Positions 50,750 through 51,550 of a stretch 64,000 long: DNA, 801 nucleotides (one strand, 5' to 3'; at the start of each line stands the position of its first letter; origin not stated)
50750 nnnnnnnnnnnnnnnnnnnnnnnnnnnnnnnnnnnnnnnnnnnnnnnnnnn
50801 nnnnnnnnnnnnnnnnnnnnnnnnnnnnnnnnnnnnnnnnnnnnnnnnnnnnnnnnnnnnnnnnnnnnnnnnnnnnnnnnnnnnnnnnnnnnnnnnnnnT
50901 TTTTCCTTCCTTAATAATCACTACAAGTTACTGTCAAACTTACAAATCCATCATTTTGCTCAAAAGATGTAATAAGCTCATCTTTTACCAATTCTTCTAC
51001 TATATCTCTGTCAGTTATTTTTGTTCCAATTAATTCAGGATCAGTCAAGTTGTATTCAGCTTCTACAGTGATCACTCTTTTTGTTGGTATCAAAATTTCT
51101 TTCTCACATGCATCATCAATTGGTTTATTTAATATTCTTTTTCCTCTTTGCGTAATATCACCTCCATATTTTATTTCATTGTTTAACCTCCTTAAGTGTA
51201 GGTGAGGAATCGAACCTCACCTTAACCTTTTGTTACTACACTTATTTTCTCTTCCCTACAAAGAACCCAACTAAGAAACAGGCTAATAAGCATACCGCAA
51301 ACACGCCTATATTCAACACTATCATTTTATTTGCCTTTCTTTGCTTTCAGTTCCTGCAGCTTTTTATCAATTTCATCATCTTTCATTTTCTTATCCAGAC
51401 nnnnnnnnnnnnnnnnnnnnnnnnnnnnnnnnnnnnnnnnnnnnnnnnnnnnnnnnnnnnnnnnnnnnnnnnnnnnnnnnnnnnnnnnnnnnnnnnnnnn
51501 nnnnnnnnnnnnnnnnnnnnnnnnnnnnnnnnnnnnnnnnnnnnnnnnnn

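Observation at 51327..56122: Four-gene Ca2+/membrane-stress module in a phage: PspA-like, TerD, TerF-type vWA and a P-type IIA (Ca2+-pump-like) ATPase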

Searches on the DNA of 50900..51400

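Call 51: search_rna_families(source=window, start=50900, end=51400, threshold=evalue, max_evalue=1, show_alignments=2)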
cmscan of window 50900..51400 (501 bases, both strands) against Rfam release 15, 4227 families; matches with E-value up to 1: 2.
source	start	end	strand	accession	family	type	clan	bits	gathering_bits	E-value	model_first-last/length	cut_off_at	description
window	50900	50968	-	RF02777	OppA_thermometer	Cis-reg; thermoregulator;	-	12.2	290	0.63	1-69/304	3'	OppA 5' UTR thermometer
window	51158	51219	-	RF01850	beta_tmRNA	Gene;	CL00001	10.6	84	0.38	86-149/331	no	Betaproteobacteria transfer-messenger RNA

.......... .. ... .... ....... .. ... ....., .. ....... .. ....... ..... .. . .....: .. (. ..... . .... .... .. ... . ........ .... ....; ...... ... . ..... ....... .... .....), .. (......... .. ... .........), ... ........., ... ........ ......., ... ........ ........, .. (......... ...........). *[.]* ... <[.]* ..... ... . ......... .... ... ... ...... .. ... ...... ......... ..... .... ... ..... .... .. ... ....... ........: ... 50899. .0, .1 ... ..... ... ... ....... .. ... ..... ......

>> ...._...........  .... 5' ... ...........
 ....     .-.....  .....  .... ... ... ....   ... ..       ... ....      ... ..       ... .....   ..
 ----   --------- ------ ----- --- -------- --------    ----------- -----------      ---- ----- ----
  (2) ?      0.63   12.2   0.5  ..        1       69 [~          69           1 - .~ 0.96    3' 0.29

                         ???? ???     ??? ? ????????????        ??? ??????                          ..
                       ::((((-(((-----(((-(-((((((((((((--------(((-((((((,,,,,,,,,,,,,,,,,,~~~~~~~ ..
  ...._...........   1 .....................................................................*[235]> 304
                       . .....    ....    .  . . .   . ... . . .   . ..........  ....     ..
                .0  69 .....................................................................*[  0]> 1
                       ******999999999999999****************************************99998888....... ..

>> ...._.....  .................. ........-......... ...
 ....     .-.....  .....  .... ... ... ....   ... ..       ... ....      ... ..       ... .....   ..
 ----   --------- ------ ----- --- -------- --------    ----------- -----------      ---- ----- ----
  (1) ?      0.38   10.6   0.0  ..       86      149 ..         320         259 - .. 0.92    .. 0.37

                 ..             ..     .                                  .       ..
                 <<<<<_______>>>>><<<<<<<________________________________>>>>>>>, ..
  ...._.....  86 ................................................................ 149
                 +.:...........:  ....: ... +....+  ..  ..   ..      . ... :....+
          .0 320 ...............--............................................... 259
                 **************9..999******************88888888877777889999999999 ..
